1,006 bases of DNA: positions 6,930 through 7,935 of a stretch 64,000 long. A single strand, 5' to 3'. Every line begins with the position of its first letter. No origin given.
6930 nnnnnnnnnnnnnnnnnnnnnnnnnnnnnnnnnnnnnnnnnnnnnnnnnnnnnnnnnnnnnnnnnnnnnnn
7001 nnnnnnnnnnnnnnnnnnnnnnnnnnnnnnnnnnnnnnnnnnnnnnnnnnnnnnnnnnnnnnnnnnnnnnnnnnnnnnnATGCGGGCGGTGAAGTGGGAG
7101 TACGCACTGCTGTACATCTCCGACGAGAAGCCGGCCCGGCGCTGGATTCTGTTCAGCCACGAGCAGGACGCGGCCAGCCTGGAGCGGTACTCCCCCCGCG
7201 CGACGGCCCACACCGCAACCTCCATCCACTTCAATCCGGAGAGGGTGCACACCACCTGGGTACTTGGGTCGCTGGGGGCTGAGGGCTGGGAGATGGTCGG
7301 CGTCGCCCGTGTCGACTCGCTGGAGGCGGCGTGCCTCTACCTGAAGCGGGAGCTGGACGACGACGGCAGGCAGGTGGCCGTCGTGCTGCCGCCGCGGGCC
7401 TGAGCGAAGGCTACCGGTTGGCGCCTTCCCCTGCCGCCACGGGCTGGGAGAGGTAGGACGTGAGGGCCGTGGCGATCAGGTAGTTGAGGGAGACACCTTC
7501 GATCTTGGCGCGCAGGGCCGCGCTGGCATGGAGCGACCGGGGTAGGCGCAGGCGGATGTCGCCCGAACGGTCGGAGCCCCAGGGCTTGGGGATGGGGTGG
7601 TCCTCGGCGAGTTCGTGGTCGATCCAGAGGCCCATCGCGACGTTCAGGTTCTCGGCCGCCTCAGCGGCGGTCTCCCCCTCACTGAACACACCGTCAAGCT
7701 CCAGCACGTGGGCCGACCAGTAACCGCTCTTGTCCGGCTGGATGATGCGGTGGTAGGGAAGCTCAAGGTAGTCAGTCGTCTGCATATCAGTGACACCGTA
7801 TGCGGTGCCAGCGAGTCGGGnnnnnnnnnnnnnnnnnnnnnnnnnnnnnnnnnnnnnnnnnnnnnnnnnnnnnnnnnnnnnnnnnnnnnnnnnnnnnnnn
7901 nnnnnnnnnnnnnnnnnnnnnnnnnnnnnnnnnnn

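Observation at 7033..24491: Five copies of a rigid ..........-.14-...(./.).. box, each 6-7 nt upstream of an ATG/GTG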

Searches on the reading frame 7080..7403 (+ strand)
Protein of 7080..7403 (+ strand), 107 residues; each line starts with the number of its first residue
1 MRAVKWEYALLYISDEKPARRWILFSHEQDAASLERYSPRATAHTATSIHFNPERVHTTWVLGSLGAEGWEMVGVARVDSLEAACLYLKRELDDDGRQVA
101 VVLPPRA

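Call 10: search_protein_families(library=pfam, proteins=[window:7080-7403:+], max_evalue=0.001)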
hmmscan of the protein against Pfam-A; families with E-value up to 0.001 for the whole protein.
window:7080-7403:+ (107 aa): 0 families

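Call 38: search_protein_families(library=pfam, proteins=[window:7080-7403:+], max_evalue=1)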
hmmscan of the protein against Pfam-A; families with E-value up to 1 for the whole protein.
window:7080-7403:+ (107 aa): 0 families

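Call 68: search_protein_families(library=ncbifam, proteins=[window:7089-7403:+], max_evalue=0.01)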
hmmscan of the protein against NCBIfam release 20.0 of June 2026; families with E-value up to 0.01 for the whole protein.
window:7089-7403:+ (104 aa): 1 family
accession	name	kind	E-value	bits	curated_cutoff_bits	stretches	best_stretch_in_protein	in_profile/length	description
NF053529.1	Sp36_fam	equivalog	2.1e-05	24.3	50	1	51-87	12-49/50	Sp36 family protein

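Call 78: find_homologous_proteins(query=window:7080-7403:+, max_evalue=0.001)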
Query window:7080-7403:+ (107 aa): 19 proteins with E <= 0.001 among 21 candidates.
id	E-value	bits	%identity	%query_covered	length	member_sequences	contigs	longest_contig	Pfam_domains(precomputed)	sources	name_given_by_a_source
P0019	6.5e-66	237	100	100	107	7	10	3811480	-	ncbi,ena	-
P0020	1.6e-59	217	90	99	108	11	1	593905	-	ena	-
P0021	1.3e-53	198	83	100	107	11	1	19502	-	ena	-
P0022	1.3e-51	191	82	98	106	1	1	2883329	-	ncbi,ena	-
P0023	2.7e-51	190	83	100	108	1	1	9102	-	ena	-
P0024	4.0e-46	173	78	91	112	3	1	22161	-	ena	-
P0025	5.9e-43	163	72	93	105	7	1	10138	-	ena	-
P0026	2.1e-42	162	74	91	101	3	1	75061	-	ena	-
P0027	1.2e-41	159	73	93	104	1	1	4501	-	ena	-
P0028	4.8e-41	157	70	95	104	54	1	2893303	-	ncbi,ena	-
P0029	8.1e-41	156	71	91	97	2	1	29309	-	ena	-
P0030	6.8e-39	150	70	88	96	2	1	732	-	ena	-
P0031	2.5e-38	148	68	91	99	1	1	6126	-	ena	-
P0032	4.7e-37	144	68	88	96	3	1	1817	-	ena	-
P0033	1.3e-34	136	68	79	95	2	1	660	-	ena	-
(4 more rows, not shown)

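Call 79: list_cluster_members(proteins=[P0019, P0001])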
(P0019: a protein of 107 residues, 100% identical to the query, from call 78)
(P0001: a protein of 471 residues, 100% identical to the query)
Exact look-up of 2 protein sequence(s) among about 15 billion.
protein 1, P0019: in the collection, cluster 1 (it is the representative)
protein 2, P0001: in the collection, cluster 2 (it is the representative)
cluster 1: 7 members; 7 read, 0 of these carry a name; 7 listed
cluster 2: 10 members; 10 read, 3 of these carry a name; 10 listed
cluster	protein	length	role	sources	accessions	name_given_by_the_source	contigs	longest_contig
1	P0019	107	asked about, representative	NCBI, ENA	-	-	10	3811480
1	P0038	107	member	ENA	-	-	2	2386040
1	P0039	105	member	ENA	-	-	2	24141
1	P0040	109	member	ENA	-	-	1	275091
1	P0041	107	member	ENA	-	-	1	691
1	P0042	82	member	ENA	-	-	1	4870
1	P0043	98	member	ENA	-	-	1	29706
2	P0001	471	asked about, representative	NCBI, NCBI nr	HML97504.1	MAG TPA: LuxR C-terminal-related transcriptional regulator [Tepidiformaceae bacterium] | LuxR C-terminal-related transcriptional regulator [Tepidiformaceae bacterium]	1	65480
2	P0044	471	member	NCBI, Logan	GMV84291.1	MAG: hypothetical protein AMXMBFR80_01490 [Dehalococcoidia bacterium]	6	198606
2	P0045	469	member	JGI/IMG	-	DNA-binding CsgD family transcriptional regulator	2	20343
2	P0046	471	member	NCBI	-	-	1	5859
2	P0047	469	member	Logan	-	-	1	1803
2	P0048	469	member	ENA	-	-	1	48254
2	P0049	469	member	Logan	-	-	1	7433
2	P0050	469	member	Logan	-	-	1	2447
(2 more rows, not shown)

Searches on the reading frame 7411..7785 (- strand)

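Call 15: search_protein_families(library=pfam, proteins=[window:7411-7785:-], max_evalue=0.01)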
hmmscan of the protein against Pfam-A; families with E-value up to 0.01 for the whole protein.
window:7411-7785:- (124 aa): 3 families
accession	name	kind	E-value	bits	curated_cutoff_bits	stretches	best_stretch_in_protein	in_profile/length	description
PF05534.18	HicB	-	1.2e-08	35.1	21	1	74-108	17-51/51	HicB family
PF21748.3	UPF0150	-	2.6e-06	27.7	27.3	1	20-66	18-64/64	UPF0150-like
PF15919.11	HicB_lk_antitox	-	7.2e-05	23.4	27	1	14-68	4-58/123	HicB_like antitoxin of bacterial toxin-antitoxin system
